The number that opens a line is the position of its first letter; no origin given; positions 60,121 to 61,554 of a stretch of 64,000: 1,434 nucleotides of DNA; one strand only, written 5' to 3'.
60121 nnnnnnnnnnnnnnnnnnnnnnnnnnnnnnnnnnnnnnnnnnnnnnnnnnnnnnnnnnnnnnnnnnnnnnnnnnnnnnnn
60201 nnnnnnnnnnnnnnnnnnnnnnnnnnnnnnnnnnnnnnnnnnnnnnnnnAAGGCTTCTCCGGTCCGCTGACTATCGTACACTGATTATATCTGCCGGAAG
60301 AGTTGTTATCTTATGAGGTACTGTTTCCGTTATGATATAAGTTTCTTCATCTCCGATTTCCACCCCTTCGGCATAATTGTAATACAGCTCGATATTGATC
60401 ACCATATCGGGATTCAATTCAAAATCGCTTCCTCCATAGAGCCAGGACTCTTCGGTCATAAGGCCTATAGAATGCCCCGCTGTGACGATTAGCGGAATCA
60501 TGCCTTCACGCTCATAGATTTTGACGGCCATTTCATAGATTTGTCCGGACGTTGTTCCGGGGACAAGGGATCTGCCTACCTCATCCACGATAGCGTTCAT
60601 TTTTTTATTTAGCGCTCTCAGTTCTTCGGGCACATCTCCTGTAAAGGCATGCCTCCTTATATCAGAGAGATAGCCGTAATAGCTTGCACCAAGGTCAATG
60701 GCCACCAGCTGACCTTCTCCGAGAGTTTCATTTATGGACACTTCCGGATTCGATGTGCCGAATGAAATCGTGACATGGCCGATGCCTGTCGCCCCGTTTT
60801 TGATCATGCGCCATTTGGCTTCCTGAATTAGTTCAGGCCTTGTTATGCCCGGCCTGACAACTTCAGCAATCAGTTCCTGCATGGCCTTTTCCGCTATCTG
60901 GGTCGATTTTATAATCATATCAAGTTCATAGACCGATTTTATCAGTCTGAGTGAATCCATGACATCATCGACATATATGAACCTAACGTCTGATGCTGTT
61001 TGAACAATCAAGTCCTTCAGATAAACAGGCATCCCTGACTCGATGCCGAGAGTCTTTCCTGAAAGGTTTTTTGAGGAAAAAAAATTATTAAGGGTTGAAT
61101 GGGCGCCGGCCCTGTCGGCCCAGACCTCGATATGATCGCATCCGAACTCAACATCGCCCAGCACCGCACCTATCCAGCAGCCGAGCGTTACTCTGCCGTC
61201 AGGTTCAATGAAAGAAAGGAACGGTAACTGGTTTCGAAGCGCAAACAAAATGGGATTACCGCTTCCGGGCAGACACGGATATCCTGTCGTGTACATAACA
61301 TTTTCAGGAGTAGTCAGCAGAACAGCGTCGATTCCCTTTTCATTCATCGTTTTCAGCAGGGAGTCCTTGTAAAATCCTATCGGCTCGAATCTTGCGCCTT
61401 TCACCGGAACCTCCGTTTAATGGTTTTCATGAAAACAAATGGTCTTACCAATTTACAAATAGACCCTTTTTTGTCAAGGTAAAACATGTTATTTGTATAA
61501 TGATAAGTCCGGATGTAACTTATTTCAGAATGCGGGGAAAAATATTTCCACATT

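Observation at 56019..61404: Quaternary-amine demethylation locus: non-Pyl MttB-family methyltransferase, corrinoid protein, MFS transporter, GntR/FCD regulator and M24 hydrolase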

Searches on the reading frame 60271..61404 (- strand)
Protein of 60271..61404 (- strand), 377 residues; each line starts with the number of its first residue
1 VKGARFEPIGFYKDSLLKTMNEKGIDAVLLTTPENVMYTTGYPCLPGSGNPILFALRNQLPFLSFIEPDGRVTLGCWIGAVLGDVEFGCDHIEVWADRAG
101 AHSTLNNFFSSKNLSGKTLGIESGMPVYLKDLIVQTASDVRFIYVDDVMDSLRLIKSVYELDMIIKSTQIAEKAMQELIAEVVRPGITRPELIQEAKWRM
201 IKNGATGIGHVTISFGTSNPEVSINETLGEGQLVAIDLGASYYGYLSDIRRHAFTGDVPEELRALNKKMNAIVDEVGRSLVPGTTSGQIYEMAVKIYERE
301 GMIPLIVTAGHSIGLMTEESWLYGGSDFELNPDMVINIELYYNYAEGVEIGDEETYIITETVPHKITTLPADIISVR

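Call 3: search_protein_families(library=pfam, proteins=[window:60271-61404:-])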
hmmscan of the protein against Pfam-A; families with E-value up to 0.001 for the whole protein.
window:60271-61404:- (377 aa): 2 families
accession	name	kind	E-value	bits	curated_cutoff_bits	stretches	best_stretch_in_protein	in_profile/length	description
PF00557.29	Peptidase_M24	-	2.2e-25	90.1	23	1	164-360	3-208/208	Metallopeptidase family M24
PF01321.24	Creatinase_N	-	2.2e-09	38.3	22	1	15-155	4-128/128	Creatinase/Prolidase N-terminal domain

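Call 4: search_protein_families(library=ncbifam, proteins=[window:60271-61404:-])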
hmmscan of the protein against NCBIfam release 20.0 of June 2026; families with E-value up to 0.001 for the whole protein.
window:60271-61404:- (377 aa): 12 families
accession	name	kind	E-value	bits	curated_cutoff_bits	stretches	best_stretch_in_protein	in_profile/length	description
NF040821.1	dipep_PepQ_Arch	equivalog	2.6e-23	82.6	630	1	115-368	82-340/346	Xaa-Pro dipeptidase PepQ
NF038259.1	ectoine_DoeA_2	exception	2.6e-19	69.2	575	1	16-323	21-325/386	ectoine hydrolase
NF007310.0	PRK09795.1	equivalog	2.8e-13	49.4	393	1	136-360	108-342/361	aminopeptidase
NF011173.0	PRK14575.1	equivalog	4e-13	49.1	850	1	132-376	155-405/406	putative peptidase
TIGR00500.1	met_pdase_I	equivalog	5.1e-12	45.8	171.35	1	155-339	3-200/247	type I methionyl aminopeptidase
NF011720.0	PRK15173.1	subfamily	7.4e-12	44.9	420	1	132-376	92-342/343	peptidase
NF008131.0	PRK10879.1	equivalog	7.4e-09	34.9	465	1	148-318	166-339/438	Xaa-Pro aminopeptidase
NF011174.0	PRK14576.1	subfamily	9.2e-08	31.3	487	1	114-359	135-387/405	putative endopeptidase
TIGR00501.1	met_pdase_II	equivalog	6e-05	22.7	222.65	1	162-313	6-157/295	type II methionyl aminopeptidase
TIGR02993.1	ectoine_eutD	equivalog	7.6e-05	22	613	0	137-204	140-206/391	ectoine hydrolase DoeA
NF010133.0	PRK13607.1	equivalog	0.0003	19.8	339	0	235-287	244-295/443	Xaa-Pro dipeptidase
NF009533.0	PRK12897.1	equivalog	0.00074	18.9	488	0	154-341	3-203/248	type I methionyl aminopeptidase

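Call 39: search_solved_structures(query=window:60271-61404:-, show_alignments=1, max_evalue=1e-10)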
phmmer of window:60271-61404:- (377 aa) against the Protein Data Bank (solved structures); distinct sequences matched with E-value up to 1e-10: 7.
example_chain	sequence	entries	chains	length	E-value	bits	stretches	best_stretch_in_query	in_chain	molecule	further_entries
1pv9_A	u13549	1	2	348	3.7e-20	75.8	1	116-369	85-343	Xaa-Pro dipeptidase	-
1wy2_A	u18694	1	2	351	3.8e-20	75.7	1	113-369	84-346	Xaa-Pro dipeptidase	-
3q6d_A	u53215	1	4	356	2.8e-18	69.6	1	112-374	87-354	Proline dipeptidase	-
2zsg_A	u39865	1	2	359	1.7e-17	67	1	115-374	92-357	Aminopeptidase P, putative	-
4ege_A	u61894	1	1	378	9.8e-13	51.4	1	134-373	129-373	Dipeptidase PepE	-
5cdl_A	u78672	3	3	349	1.6e-11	47.3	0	136-360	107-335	Proline dipeptidase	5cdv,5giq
5giu_A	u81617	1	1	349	1.7e-11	47.3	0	136-360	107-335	Proline dipeptidase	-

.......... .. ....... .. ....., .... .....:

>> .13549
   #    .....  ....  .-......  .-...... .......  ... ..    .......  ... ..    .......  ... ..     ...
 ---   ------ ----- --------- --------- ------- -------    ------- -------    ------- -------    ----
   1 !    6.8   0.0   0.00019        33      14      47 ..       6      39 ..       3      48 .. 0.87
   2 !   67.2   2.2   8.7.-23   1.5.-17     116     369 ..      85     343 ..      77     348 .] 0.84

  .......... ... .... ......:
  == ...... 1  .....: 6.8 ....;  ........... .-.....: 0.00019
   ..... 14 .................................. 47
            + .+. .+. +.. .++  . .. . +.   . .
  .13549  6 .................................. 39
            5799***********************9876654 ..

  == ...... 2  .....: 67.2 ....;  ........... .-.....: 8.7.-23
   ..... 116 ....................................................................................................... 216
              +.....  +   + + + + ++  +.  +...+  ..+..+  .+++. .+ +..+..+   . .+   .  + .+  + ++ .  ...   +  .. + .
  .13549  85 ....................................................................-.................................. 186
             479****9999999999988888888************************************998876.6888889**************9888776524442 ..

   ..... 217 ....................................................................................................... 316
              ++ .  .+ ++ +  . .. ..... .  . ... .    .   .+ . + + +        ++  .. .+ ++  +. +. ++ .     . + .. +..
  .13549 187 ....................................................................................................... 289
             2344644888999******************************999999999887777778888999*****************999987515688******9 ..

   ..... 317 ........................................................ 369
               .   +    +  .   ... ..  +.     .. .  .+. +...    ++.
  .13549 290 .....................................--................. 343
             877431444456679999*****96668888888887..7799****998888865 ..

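Call 40: find_homologous_proteins(query=window:60271-61404:-, max_evalue=1e-20)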
Query window:60271-61404:- (377 aa): 463 proteins with E <= 1e-20 among 6217 candidates; the best 120 are listed.
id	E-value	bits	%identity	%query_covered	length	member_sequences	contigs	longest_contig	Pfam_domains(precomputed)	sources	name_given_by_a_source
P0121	4.6e-245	831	98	100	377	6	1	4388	PF01321.25,PF00557.30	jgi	-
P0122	2.5e-221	753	88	100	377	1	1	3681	PF01321.25,PF00557.30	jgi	jgi:Xaa-Pro aminopeptidase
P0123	3.4e-211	719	83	100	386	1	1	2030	PF01321.25,PF00557.30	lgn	-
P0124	1.1e-208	711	82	100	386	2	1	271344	PF01321.25,PF00557.30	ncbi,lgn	-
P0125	4.5e-201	686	80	100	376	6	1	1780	PF01321.25,PF00557.30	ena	-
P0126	7.2e-199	679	78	100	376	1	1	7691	PF01321.25,PF00557.30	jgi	jgi:Xaa-Pro aminopeptidase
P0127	6.1e-197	672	79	100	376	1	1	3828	PF01321.25,PF00557.30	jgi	jgi:Xaa-Pro aminopeptidase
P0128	2.0e-196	671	79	100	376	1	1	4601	PF01321.25,PF00557.30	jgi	jgi:Xaa-Pro aminopeptidase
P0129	7.0e-194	662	78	100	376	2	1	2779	PF01321.25,PF00557.30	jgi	jgi:Xaa-Pro aminopeptidase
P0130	2.0e-193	661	77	100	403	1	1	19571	PF01321.25,PF00557.30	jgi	jgi:Xaa-Pro aminopeptidase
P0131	9.0e-188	642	73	100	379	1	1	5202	PF01321.25,PF00557.30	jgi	jgi:Xaa-Pro aminopeptidase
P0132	1.5e-153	530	64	100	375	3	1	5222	PF01321.25,PF00557.30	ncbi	-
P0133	3.7e-153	528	64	100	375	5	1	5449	PF01321.25,PF00557.30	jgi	-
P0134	1.3e-142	494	59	100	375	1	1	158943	PF01321.25,PF00557.30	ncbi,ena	-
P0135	1.4e-142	494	60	100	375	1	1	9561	PF01321.25,PF00557.30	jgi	jgi:Xaa-Pro aminopeptidase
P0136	6.7e-142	491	60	100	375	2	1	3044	PF01321.25,PF00557.30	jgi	jgi:Xaa-Pro aminopeptidase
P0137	2.8e-141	489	59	100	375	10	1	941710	PF01321.25,PF00557.30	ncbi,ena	-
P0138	4.0e-141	489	60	100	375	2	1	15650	PF01321.25,PF00557.30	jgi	jgi:Xaa-Pro aminopeptidase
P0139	7.3e-140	485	59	100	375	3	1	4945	PF01321.25,PF00557.30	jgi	-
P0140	5.1e-139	482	61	95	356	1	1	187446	PF01321.25,PF00557.30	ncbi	-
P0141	1.5e-138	480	59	100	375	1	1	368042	PF01321.25,PF00557.30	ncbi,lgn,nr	ncbi:MAG: aminopeptidase P family protein [Deltaproteobacteria bacterium]|nr:aminopeptidase P family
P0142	4.2e-138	479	58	100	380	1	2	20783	PF01321.25,PF00557.30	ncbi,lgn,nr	ncbi:MAG: aminopeptidase P family protein [Deltaproteobacteria bacterium]|nr:aminopeptidase P family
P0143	6.7e-138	478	60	99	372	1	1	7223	PF01321.25,PF00557.30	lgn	-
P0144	8.3e-137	474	59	100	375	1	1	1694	PF01321.25,PF00557.30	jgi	-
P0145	2.1e-135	470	59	100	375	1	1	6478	PF01321.25,PF00557.30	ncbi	-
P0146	4.1e-135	469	57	100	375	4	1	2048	PF01321.25,PF00557.30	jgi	jgi:Xaa-Pro aminopeptidase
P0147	8.0e-134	465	56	100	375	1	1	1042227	PF01321.25,PF00557.30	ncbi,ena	-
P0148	9.2e-132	458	55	100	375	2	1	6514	PF01321.25,PF00557.30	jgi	jgi:Xaa-Pro aminopeptidase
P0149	4.3e-129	449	57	100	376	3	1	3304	PF01321.25,PF00557.30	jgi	jgi:Xaa-Pro dipeptidase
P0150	2.6e-123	430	57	96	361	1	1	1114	PF01321.25,PF00557.30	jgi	jgi:Xaa-Pro aminopeptidase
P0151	2.0e-121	424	53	99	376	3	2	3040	PF01321.25,PF00557.30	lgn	-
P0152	2.3e-105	371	48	99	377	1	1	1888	PF01321.25,PF00557.30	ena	-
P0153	3.2e-105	371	48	99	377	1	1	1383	PF01321.25,PF00557.30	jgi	jgi:Xaa-Pro aminopeptidase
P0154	5.7e-104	366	47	99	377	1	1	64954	PF01321.25,PF00557.30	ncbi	-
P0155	6.8e-104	366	46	99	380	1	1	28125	PF01321.25,PF00557.30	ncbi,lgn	-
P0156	8.1e-104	366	47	99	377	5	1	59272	PF01321.25,PF00557.30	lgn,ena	-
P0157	2.6e-103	364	45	100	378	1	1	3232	PF01321.25,PF00557.30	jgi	jgi:Xaa-Pro aminopeptidase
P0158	7.3e-103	363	48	99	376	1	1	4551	PF01321.25,PF00557.30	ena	-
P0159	1.1e-102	362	47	99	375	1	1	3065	PF01321.25,PF00557.30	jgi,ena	-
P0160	1.8e-102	362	47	100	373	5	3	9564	PF01321.25,PF00557.30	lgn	-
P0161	2.3e-102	361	46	98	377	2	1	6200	PF01321.25,PF00557.30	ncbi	-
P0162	2.4e-102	361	48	98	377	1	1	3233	PF01321.25,PF00557.30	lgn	-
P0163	2.7e-102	361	47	98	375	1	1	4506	PF01321.25,PF00557.30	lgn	-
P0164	2.8e-102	361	46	99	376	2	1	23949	PF01321.25,PF00557.30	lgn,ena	-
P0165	2.8e-102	361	47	98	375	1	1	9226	PF01321.25,PF00557.30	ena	-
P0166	3.1e-102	361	46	100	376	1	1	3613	PF01321.25,PF00557.30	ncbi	ncbi:MAG TPA: Xaa-Pro peptidase family protein [Anaerolineales bacterium]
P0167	6.9e-102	360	47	99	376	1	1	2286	PF01321.25,PF00557.30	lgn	-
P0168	7.7e-102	359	47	98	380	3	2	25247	PF01321.25,PF00557.30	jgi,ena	-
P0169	8.9e-102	359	47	99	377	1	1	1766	PF01321.25,PF00557.30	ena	-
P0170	9.1e-102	359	45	100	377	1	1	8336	PF01321.25,PF00557.30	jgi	jgi:Xaa-Pro aminopeptidase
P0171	1.3e-101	359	44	100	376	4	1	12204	PF01321.25,PF00557.30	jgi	jgi:Xaa-Pro aminopeptidase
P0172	1.4e-101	359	45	98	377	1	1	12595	PF01321.25,PF00557.30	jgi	jgi:Xaa-Pro aminopeptidase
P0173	1.5e-101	358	45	100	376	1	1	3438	PF01321.25,PF00557.30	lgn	-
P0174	1.5e-101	358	47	99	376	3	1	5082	PF01321.25,PF00557.30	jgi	jgi:Xaa-Pro aminopeptidase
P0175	2.2e-101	358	45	100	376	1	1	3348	PF01321.25,PF00557.30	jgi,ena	-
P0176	2.6e-101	358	44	99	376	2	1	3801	PF01321.25,PF00557.30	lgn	-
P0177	3.5e-101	357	47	99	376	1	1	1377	PF01321.25,PF00557.30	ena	-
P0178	5.5e-101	357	46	98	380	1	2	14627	PF01321.25,PF00557.30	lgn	-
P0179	7.0e-101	356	46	99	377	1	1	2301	PF01321.25,PF00557.30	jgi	jgi:Xaa-Pro aminopeptidase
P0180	8.1e-101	356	76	57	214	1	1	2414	PF00557.30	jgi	jgi:Xaa-Pro aminopeptidase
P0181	8.5e-101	356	47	99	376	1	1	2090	PF01321.25,PF00557.30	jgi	jgi:Xaa-Pro aminopeptidase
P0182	9.4e-101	356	47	98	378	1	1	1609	PF01321.25,PF00557.30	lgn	-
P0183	9.9e-101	356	46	98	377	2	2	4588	PF01321.25,PF00557.30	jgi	jgi:Xaa-Pro aminopeptidase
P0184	1.0e-100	356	45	99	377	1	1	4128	PF01321.25,PF00557.30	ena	-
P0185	1.4e-100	355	46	98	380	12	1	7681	PF01321.25,PF00557.30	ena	-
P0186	1.4e-100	355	46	99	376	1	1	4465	PF01321.25,PF00557.30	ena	-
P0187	1.6e-100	355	46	98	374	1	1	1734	PF01321.25,PF00557.30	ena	-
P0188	1.6e-100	355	46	100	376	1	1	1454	PF01321.25,PF00557.30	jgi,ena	-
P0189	1.7e-100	355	46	98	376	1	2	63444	PF01321.25,PF00557.30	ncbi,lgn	-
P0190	1.7e-100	355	47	98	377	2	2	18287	PF01321.25,PF00557.30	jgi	jgi:Xaa-Pro dipeptidase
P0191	2.3e-100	355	46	99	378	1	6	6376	PF01321.25,PF00557.30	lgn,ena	-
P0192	2.4e-100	355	45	99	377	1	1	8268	PF01321.25,PF00557.30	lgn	-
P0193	2.5e-100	354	45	99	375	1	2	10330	PF01321.25,PF00557.30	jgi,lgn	jgi:Xaa-Pro aminopeptidase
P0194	3.1e-100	354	46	98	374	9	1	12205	PF01321.25,PF00557.30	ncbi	-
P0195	3.6e-100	354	46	99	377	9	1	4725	PF01321.25,PF00557.30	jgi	jgi:Xaa-Pro aminopeptidase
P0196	4.0e-100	354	45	99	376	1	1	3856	PF01321.25,PF00557.30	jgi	jgi:Xaa-Pro aminopeptidase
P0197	5.1e-100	353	45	99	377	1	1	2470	PF01321.25,PF00557.30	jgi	-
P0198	5.3e-100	353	45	99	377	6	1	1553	PF01321.25,PF00557.30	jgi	jgi:Xaa-Pro aminopeptidase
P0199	5.3e-100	353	45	98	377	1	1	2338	PF01321.25,PF00557.30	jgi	jgi:Xaa-Pro aminopeptidase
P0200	5.6e-100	353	45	100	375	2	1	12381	PF01321.25,PF00557.30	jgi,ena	-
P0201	5.7e-100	353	49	94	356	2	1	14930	PF01321.25,PF00557.30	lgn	-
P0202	7.4e-100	353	45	99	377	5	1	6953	PF01321.25,PF00557.30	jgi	jgi:Xaa-Pro aminopeptidase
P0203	7.6e-100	353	44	99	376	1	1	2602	PF01321.25,PF00557.30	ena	-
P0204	8.3e-100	353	45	100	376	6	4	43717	PF01321.25,PF00557.30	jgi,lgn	jgi:Xaa-Pro aminopeptidase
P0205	8.8e-100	353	45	99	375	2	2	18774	PF01321.25,PF00557.30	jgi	jgi:Xaa-Pro aminopeptidase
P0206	9.2e-100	353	45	99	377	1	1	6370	PF01321.25,PF00557.30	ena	-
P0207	1.0e-99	352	45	99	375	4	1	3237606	PF01321.25,PF00557.30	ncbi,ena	-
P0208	1.3e-99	352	45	99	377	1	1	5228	PF01321.25,PF00557.30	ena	-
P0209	1.6e-99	352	48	100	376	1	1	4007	PF01321.25,PF00557.30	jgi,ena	-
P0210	1.7e-99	352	47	100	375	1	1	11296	PF01321.25,PF00557.30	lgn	-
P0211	1.7e-99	352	46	99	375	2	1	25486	PF01321.25,PF00557.30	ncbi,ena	-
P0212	1.8e-99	352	44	98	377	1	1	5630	PF01321.25,PF00557.30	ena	-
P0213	1.8e-99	352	45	99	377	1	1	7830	PF01321.25,PF00557.30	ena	-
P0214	2.0e-99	351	45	99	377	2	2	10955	PF01321.25,PF00557.30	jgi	jgi:Xaa-Pro aminopeptidase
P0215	2.3e-99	351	44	99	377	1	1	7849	PF01321.25,PF00557.30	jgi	jgi:Xaa-Pro aminopeptidase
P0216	2.3e-99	351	45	98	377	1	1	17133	PF01321.25,PF00557.30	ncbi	-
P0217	2.5e-99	351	45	99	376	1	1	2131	PF01321.25,PF00557.30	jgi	-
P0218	3.0e-99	351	45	100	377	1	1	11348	PF01321.25,PF00557.30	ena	-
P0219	3.5e-99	351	47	99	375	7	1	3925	PF01321.25,PF00557.30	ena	-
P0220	3.6e-99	351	45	99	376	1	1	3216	PF01321.25,PF00557.30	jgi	-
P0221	4.0e-99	351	44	99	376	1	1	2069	PF01321.25,PF00557.30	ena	-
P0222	4.1e-99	350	45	100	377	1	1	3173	PF01321.25,PF00557.30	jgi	jgi:Xaa-Pro aminopeptidase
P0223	4.5e-99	350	44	98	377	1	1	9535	PF01321.25,PF00557.30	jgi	jgi:Xaa-Pro aminopeptidase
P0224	4.7e-99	350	44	99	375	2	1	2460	PF01321.25,PF00557.30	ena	-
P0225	4.8e-99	350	44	100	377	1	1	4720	PF01321.25,PF00557.30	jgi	jgi:Xaa-Pro aminopeptidase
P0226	5.9e-99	350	45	100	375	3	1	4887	PF01321.25,PF00557.30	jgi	jgi:Xaa-Pro aminopeptidase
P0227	6.2e-99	350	48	99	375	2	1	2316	PF01321.25,PF00557.30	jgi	-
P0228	6.4e-99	350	45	99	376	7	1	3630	PF01321.25,PF00557.30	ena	-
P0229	6.5e-99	350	44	98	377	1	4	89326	PF01321.25,PF00557.30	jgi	jgi:Xaa-Pro aminopeptidase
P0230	8.6e-99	349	44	99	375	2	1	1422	PF01321.25,PF00557.30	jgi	jgi:Xaa-Pro aminopeptidase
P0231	9.6e-99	349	45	98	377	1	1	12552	PF01321.25,PF00557.30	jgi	jgi:Xaa-Pro aminopeptidase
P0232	9.9e-99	349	44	99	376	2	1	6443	PF01321.25,PF00557.30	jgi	jgi:Xaa-Pro aminopeptidase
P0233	1.1e-98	349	45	99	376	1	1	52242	PF01321.25,PF00557.30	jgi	jgi:Xaa-Pro aminopeptidase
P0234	1.3e-98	349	45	100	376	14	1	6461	PF01321.25,PF00557.30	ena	-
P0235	1.5e-98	349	45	98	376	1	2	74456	PF01321.25,PF00557.30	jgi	jgi:Xaa-Pro aminopeptidase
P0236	1.6e-98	349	45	99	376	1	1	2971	PF01321.25,PF00557.30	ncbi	-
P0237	1.8e-98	348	45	98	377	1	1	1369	PF01321.25,PF00557.30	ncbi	-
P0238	2.0e-98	348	44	99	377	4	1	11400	PF01321.25,PF00557.30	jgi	jgi:Xaa-Pro dipeptidase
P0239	2.4e-98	348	44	98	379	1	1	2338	PF01321.25,PF00557.30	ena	-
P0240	2.5e-98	348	45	100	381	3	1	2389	PF01321.25,PF00557.30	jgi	jgi:Xaa-Pro aminopeptidase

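Call 42: find_encoding_contigs(protein=P0137, flank=7000, max_places=1)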
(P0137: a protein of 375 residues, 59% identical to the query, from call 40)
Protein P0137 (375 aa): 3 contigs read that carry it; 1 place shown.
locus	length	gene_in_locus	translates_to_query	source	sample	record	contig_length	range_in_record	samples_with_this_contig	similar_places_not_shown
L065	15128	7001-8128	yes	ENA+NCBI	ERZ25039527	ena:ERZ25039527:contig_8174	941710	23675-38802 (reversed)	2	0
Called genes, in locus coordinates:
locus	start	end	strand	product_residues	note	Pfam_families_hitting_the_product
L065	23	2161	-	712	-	PF02901:PFL-like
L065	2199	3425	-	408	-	PF08240:ADH_N, PF16912:Glu_dehyd_C, PF00107:ADH_zinc_N, PF13602:ADH_zinc_N_2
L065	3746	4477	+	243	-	PF02754:CCG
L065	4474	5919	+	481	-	PF02589:LUD_dom, PF13237:Fer4_10 (faint), PF00037:Fer4 (faint), PF12797:Fer4_2 (faint), PF12838:Fer4_7 (faint), PF13183:Fer4_8, PF13187:Fer4_9 (weak), PF13534:Fer4_17 (weak), +1 more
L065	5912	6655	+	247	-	PF02589:LUD_dom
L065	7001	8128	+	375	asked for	PF01321:Creatinase_N, PF00557:Peptidase_M24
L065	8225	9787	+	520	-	PF02036:SCP2, PF01408:GFO_IDH_MocA, PF02894:GFO_IDH_MocA_C, PF22725:GFO_IDH_MocA_C3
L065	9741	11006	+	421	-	PF01321:Creatinase_N, PF00557:Peptidase_M24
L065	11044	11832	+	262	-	PF05853:BKACE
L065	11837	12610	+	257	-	PF00106:adh_short, PF08659:KR, PF23441:SDR (weak), PF13561:adh_short_C2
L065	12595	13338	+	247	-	PF00392:GntR, PF13545:HTH_Crp_2, PF07729:FCD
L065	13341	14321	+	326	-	PF01073:3Beta_HSD, PF01370:Epimerase, PF02719:Polysacc_synt_2, PF04321:RmlD_sub_bind, PF05368:NmrA, PF07993:NAD_binding_4, PF13460:NAD_binding_10, PF16363:GDP_Man_Dehyd, +1 more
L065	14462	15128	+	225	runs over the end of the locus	PF01081:Aldolase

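Call 43: find_encoding_contigs(protein=P0141, flank=7000, max_places=1)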
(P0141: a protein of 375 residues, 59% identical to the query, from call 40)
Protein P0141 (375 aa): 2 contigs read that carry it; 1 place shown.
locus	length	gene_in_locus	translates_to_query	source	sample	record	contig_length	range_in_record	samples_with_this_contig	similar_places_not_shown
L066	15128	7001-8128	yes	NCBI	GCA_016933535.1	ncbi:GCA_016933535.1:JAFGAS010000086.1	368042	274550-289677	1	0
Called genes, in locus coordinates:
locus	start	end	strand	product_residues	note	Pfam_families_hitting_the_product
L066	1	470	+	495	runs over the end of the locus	PF02629:CoA_binding, PF13380:CoA_binding_2, PF13607:Succ_CoA_lig, PF19045:Ligase_CoA_2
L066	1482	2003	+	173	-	PF03551:PadR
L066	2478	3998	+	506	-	PF00501:AMP-binding, PF13193:AMP-binding_C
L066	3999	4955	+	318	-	PF03279:Lip_A_acyltrans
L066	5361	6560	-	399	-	PF01694:Rhomboid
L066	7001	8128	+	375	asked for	PF01321:Creatinase_N, PF00557:Peptidase_M24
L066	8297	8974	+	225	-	PF01081:Aldolase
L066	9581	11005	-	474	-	PF00072:Response_reg, PF00158:Sigma54_activat, PF14532:Sigma54_activ_2, PF07728:AAA_5 (weak), PF25601:AAA_lid_14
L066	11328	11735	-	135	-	-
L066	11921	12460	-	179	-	PF01814:Hemerythrin (weak)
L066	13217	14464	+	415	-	PF04087:DUF389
